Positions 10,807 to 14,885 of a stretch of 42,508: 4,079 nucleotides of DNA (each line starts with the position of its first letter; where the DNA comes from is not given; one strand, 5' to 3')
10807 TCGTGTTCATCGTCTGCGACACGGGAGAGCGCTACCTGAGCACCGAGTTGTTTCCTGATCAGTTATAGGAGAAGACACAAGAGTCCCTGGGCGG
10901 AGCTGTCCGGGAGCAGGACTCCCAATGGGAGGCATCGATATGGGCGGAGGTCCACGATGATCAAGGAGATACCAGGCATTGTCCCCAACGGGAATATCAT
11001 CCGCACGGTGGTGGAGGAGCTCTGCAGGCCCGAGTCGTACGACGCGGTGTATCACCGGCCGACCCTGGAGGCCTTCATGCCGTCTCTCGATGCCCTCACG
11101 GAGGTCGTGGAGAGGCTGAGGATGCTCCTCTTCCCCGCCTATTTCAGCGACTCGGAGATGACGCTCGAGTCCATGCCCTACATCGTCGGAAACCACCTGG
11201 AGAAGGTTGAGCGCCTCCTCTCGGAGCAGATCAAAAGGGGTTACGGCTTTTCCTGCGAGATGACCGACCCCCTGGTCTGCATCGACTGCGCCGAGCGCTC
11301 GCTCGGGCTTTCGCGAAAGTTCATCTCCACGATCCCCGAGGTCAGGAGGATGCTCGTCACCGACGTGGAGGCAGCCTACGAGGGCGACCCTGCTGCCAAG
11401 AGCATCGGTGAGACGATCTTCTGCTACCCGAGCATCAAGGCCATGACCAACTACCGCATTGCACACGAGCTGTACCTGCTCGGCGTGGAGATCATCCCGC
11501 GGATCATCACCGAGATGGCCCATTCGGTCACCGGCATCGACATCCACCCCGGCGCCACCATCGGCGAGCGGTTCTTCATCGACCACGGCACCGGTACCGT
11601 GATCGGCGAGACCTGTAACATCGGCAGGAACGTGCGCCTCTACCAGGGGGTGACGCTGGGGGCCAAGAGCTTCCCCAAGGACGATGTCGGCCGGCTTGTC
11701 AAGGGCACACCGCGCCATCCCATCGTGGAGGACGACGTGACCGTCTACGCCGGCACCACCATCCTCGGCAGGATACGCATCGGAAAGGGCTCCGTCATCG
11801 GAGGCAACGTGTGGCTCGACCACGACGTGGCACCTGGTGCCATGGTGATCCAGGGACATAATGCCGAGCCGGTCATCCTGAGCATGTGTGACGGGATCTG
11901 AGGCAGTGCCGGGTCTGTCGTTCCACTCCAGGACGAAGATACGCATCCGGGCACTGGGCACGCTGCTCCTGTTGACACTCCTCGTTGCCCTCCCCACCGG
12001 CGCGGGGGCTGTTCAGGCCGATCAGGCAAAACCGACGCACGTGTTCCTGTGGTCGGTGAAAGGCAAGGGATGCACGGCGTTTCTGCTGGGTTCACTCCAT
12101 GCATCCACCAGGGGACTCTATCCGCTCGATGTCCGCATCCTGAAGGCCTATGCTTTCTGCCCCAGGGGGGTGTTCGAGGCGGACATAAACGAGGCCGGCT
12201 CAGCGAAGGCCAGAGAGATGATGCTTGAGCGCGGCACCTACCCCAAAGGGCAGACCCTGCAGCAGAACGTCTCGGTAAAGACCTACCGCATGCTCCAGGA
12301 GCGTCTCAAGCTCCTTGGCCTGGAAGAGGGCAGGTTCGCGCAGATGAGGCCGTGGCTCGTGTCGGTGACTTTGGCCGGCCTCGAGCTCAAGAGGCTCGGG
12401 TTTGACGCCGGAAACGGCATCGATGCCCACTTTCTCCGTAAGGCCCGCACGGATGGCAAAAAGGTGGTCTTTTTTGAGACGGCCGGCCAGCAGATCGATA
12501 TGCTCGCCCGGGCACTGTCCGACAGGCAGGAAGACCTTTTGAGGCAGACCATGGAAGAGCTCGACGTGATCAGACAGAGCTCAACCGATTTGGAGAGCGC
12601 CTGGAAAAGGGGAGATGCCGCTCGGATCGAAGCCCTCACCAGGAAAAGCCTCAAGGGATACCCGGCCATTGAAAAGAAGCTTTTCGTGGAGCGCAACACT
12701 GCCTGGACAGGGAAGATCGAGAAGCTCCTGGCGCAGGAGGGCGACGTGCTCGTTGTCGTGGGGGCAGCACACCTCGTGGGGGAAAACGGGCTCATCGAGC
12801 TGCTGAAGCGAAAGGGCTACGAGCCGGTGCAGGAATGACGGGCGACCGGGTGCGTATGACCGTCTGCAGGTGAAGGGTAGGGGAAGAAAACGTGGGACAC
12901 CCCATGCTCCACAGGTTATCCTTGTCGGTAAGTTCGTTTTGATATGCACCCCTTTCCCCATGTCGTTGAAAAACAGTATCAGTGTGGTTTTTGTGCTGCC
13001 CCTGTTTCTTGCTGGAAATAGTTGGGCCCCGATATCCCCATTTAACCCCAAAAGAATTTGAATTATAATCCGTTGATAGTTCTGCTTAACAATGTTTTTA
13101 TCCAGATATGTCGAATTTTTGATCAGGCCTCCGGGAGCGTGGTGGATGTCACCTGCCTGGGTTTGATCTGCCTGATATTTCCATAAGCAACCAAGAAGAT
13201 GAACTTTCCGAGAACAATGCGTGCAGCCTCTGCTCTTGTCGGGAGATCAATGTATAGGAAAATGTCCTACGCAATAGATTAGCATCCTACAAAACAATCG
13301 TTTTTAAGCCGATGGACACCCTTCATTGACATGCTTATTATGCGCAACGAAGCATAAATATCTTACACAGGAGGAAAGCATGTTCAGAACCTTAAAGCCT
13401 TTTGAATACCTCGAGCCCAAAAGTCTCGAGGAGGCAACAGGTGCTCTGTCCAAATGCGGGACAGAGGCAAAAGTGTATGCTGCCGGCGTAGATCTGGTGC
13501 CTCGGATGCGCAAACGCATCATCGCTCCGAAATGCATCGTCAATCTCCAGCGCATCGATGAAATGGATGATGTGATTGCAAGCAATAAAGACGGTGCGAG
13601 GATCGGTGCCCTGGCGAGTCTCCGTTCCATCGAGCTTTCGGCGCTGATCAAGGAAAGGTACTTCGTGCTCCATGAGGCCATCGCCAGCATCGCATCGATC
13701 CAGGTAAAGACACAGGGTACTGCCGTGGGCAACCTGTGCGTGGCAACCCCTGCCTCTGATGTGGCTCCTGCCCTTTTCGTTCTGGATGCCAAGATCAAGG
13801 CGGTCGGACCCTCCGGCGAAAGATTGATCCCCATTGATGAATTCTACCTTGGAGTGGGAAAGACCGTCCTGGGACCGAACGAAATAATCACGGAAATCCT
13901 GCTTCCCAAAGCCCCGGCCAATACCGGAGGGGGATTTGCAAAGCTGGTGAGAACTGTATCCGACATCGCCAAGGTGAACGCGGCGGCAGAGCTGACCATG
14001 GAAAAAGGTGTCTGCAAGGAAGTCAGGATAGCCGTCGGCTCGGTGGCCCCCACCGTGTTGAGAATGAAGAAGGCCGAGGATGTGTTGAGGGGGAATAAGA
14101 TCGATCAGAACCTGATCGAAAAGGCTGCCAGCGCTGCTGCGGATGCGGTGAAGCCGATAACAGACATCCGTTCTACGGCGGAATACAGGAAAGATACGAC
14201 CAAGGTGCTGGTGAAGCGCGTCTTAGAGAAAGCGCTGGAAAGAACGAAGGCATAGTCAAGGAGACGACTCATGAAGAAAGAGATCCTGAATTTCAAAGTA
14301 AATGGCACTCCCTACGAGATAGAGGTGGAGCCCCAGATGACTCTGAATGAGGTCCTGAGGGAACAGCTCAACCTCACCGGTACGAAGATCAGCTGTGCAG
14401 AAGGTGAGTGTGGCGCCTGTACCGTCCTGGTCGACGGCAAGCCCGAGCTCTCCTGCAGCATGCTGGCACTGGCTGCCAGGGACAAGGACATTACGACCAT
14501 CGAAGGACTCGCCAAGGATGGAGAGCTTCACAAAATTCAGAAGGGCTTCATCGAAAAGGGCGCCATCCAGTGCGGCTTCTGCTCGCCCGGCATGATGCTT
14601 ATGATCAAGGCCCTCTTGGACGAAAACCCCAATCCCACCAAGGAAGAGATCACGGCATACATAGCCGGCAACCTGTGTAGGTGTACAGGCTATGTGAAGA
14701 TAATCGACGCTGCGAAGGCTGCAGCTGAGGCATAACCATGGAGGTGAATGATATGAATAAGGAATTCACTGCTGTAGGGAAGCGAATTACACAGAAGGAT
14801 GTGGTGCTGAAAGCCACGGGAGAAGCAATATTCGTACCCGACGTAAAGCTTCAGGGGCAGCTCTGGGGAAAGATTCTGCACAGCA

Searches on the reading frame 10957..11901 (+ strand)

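Call 5: search_protein_families(library=pfam, proteins=[window:10957-11901:+], max_evalue=0.01)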
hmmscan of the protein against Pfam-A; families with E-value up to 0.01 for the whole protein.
window:10957-11901:+ (314 aa): 3 families
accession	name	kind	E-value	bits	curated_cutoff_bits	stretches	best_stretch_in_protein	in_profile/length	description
PF00132.30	Hexapep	-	3.3e-11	42.8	27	1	254-287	1-34/36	Bacterial transferase hexapeptide (six repeats)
PF25084.1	LbH_EIF2B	-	0.00035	21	54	1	197-285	25-103/105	EIF2B subunit epsilon LbH domain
PF14602.12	Hexapep_2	-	0.0011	19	27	0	214-238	2-24/34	Hexapeptide repeat of succinyl-transferase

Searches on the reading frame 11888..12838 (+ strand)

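Call 5: search_protein_families(library=pfam, proteins=[window:11888-12838:+], max_evalue=0.01)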
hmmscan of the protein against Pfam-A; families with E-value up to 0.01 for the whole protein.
window:11888-12838:+ (316 aa): 1 family
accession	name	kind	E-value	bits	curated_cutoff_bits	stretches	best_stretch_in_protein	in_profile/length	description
PF01963.22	TraB_PrgY_gumN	-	4.3e-63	214.1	26.8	1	53-313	1-261/263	TraB/PrgY/gumN family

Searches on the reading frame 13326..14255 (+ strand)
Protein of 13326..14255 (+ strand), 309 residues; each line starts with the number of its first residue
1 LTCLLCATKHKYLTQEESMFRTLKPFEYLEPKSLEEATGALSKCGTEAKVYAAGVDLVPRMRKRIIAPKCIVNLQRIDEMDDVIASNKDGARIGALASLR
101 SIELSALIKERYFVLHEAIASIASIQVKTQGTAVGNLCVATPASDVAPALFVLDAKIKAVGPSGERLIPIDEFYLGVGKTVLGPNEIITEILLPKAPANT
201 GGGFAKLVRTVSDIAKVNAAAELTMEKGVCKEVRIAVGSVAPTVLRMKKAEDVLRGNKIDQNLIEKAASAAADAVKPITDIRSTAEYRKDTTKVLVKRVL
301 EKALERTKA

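Call 5: search_protein_families(library=pfam, proteins=[window:13326-14255:+], max_evalue=0.01)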
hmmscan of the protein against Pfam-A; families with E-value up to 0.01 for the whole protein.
window:13326-14255:+ (309 aa): 2 families
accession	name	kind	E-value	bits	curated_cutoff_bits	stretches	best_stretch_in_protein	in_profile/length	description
PF00941.27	FAD_binding_5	-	2.1e-43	148.5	27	1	25-195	2-169/170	FAD binding domain in molybdopterin dehydrogenase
PF03450.22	CO_deh_flav_C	-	6.1e-27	94.2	25.5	1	204-302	3-101/102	CO dehydrogenase flavoprotein C-terminal domain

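Call 27: search_protein_families(library=ncbifam, proteins=[window:13326-14255:+], max_evalue=0.001)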
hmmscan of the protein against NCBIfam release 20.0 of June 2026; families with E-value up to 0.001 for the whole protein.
window:13326-14255:+ (309 aa): 8 families
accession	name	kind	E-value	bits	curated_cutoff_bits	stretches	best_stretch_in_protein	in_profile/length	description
NF041019.1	glyceraldDH_beta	equivalog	1.8e-61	207.9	350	1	25-302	5-279/280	glyceraldehyde dehydrogenase subunit beta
NF043083.1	XdhB_XDHase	equivalog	3.3e-56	190.5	310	1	27-307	6-287/289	xanthine dehydrogenase subunit XdhB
NF007427.0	PRK09971.1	equivalog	4.8e-53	180.3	287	1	27-308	6-288/292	xanthine dehydrogenase FAD-binding subunit XdhB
TIGR02963.1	xanthine_xdhA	equivalog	1.9e-44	152.1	467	1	26-299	193-464/468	xanthine dehydrogenase small subunit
TIGR03195.1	4hydrxCoA_B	equivalog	2.7e-36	125.3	404.55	2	136-302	151-318/321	4-hydroxybenzoyl-CoA reductase subunit beta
TIGR03199.1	pucC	equivalog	1.1e-20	74.1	306.05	1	31-291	1-257/264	xanthine dehydrogenase subunit C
TIGR03312.1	Se_sel_red_FAD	hypoth_equivalog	3.7e-15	55.8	241.5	1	27-300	3-247/257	molybdopterin-dependent oxidoreductase FAD-binding subunit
TIGR02969.1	mam_aldehyde_ox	subfamily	1.1e-09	36.4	1912.3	1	30-275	241-497/1330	aldehyde oxidase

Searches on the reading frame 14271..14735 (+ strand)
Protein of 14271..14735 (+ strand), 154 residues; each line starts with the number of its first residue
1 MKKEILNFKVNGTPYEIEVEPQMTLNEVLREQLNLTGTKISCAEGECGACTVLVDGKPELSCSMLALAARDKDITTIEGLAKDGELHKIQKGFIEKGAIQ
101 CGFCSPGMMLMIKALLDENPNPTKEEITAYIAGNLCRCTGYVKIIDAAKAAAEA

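Call 5: search_protein_families(library=pfam, proteins=[window:14271-14735:+], max_evalue=0.01)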
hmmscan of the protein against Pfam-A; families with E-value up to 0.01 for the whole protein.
window:14271-14735:+ (154 aa): 3 families
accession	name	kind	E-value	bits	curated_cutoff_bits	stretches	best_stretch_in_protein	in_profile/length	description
PF01799.25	Fer2_2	-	1.6e-31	108.7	30.3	1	76-149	1-75/75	[2Fe-2S] binding domain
PF00111.32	Fer2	-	9.9e-11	41.9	21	1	8-62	1-55/77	2Fe-2S iron-sulfur cluster binding domain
PF13085.11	Fer2_3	-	3.6e-08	33.8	27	1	15-81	21-90/107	2Fe-2S iron-sulfur cluster binding domain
